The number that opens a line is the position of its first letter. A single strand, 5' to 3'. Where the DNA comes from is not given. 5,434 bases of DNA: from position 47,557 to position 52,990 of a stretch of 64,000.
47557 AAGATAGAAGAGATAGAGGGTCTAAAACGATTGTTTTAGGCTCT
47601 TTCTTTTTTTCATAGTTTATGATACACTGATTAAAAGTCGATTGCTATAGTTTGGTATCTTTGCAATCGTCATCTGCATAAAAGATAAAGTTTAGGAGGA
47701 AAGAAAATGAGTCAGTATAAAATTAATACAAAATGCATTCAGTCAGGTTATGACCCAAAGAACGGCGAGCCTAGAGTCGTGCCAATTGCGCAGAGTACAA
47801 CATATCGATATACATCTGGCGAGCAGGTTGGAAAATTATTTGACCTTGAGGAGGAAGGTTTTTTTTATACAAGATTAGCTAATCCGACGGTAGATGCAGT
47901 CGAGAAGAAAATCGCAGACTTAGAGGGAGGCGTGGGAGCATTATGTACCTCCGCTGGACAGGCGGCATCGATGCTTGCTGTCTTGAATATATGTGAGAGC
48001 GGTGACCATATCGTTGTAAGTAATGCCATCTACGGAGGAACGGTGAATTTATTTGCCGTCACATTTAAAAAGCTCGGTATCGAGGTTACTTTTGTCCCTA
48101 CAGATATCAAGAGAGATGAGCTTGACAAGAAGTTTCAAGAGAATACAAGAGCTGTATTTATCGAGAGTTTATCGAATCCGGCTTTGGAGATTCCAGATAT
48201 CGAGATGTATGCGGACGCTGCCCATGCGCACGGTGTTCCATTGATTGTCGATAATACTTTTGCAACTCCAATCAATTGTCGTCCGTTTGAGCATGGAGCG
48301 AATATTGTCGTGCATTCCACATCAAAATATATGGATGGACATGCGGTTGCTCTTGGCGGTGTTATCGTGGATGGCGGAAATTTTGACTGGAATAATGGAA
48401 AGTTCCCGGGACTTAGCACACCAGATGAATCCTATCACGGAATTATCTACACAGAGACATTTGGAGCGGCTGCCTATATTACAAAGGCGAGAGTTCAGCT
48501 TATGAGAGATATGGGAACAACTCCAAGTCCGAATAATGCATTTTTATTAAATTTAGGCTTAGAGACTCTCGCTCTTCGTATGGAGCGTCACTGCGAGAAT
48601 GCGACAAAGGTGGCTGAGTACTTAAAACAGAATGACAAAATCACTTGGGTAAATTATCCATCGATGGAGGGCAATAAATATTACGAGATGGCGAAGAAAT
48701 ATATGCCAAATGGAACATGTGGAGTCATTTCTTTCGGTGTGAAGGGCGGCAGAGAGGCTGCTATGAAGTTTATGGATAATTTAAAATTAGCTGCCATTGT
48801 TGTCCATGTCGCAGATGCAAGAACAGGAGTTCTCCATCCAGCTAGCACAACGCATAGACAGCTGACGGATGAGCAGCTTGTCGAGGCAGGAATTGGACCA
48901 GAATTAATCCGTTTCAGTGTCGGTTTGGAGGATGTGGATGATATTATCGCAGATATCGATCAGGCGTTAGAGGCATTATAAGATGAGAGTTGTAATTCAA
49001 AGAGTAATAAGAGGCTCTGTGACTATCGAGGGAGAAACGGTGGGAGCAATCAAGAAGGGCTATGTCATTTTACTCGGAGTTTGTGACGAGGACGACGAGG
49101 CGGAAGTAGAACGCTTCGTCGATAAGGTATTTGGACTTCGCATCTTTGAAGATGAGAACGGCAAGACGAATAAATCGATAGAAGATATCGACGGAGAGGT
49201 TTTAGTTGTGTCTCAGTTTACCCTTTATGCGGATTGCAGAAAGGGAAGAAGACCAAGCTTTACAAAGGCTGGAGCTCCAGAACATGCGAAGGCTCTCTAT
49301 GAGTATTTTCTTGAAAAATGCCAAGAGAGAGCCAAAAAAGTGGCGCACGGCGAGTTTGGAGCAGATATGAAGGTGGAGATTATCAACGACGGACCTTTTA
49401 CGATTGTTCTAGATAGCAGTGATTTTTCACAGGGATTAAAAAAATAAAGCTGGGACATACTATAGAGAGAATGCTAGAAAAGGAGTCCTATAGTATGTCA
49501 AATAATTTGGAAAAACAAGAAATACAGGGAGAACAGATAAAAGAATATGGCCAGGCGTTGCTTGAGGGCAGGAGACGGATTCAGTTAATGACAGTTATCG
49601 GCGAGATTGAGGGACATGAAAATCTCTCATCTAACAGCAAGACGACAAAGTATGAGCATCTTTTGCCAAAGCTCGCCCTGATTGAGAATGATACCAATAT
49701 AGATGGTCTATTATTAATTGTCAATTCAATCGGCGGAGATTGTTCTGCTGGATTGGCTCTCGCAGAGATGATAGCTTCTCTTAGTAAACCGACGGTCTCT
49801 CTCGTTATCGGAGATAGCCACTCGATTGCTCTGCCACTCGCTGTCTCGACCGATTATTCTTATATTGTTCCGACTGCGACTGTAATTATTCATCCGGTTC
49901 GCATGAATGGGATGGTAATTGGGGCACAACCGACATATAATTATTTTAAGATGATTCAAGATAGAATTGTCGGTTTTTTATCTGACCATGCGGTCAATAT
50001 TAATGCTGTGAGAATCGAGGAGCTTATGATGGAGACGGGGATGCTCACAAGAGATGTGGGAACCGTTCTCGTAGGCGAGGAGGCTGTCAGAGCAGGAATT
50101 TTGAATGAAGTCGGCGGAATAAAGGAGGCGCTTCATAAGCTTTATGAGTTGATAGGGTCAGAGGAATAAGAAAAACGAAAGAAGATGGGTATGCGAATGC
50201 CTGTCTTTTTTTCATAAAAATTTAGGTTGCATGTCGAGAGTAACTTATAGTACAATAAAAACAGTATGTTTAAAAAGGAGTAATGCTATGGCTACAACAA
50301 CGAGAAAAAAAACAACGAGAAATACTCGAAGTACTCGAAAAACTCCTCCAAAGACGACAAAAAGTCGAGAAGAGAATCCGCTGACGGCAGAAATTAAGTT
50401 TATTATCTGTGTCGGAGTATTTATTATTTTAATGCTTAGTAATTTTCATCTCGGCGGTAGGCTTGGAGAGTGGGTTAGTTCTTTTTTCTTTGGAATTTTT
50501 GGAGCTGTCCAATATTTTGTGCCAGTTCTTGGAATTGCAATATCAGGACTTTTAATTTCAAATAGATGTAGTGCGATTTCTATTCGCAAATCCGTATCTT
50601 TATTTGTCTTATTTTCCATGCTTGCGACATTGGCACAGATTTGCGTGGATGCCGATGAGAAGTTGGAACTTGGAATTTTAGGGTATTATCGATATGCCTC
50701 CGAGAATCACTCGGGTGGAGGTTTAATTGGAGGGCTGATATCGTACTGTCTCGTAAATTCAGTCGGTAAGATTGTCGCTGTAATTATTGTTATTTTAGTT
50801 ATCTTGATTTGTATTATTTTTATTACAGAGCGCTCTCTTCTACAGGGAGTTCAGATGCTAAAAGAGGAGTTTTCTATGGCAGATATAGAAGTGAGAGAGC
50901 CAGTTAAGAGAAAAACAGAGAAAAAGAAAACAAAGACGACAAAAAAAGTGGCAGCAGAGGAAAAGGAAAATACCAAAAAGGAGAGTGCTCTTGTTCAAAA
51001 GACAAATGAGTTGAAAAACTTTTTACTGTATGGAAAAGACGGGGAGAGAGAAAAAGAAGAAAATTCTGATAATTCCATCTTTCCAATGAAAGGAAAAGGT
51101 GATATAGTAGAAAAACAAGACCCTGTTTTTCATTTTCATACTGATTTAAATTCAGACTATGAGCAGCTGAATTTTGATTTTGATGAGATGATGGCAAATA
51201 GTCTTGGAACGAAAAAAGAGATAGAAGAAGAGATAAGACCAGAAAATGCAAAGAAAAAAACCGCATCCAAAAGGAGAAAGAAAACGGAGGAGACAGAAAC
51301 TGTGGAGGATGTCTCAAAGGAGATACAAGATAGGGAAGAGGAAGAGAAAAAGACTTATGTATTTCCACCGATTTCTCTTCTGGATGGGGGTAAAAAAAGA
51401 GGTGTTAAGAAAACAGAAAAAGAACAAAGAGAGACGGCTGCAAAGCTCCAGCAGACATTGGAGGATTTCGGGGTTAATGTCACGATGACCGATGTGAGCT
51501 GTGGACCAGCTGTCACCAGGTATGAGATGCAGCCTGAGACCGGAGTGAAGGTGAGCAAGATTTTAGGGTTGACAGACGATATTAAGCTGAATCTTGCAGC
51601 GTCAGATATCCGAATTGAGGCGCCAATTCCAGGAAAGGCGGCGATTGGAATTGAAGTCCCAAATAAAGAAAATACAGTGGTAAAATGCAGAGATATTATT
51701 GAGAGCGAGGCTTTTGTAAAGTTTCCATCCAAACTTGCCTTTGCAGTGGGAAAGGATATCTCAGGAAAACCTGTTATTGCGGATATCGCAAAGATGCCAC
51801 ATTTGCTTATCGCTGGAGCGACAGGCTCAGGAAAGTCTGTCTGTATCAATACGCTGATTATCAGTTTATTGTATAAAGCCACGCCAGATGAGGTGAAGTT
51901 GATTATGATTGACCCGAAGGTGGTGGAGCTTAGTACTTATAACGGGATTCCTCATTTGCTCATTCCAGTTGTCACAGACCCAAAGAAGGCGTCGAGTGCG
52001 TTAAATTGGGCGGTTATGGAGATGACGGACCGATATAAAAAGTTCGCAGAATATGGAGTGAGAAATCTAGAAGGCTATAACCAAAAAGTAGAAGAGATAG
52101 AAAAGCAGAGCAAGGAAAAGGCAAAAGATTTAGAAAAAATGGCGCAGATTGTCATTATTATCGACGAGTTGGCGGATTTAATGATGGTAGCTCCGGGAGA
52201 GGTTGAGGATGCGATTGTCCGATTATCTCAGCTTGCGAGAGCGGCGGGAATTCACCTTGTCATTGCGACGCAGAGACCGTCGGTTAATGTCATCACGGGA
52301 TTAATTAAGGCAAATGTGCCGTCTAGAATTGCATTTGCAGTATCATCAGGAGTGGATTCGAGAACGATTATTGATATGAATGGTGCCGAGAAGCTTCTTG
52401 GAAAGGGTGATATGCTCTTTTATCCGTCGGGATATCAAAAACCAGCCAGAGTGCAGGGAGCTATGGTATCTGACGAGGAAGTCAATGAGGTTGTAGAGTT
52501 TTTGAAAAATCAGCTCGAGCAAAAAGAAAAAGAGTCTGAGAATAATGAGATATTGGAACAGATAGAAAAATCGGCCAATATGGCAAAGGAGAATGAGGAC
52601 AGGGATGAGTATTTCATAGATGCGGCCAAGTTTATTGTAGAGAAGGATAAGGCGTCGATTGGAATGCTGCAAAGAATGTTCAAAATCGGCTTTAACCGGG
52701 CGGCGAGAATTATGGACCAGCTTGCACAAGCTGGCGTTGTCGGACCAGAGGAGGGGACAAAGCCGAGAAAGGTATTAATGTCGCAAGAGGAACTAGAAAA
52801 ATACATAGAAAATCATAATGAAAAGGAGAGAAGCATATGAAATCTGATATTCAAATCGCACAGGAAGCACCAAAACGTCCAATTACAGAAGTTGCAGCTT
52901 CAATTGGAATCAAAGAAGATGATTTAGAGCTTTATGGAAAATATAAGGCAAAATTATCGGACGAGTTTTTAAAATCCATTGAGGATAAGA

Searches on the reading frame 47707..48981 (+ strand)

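Call 44: search_protein_families(library=pfam, proteins=[window:47707-48981:+], max_evalue=0.001)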
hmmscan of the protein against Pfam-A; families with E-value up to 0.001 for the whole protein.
window:47707-48981:+ (424 aa): 4 families
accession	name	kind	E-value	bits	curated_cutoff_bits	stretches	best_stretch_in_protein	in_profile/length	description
PF01053.26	Cys_Met_Meta_PP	-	2e-126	422.1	27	1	8-422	2-381/381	Cys/Met metabolism PLP-dependent enzyme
PF00266.25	Aminotran_5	-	2.7e-05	23.7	21.5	1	81-184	67-177/371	Aminotransferase class-V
PF00155.27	Aminotran_1_2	-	2.9e-05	23.9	19.7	1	62-207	44-219/361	Aminotransferase class I and II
PF01041.23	DegT_DnrJ_EryC1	-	0.00011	22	19.8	1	59-186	23-149/360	DegT/DnrJ/EryC1/StrS aminotransferase family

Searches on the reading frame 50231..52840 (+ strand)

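Call 44: search_protein_families(library=pfam, proteins=[window:50231-52840:+], max_evalue=0.001)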
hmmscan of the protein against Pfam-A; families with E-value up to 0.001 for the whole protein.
window:50231-52840:+ (869 aa): 6 families
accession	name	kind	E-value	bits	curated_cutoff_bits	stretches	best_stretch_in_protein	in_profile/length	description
PF01580.24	FtsK_SpoIIIE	-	1.5e-73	247.3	24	1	487-685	3-221/221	FtsK/SpoIIIE family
PF17854.6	FtsK_alpha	-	8.5e-32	109.8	22.9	1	378-478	1-101/101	FtsK alpha domain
PF09397.16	FtsK_gamma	-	2.7e-27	94.7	30.6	1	789-850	1-62/63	Ftsk gamma domain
PF13491.11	FtsK_4TM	-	6e-10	39.5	23.1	1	73-208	45-168/171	4TM region of DNA translocase FtsK/SpoIIIE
PF13401.12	AAA_22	-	0.00021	22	27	0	524-681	7-123/130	AAA domain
PF01935.23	DUF87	-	0.00031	21.4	23.2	1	512-562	11-60/220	Helicase HerA, central domain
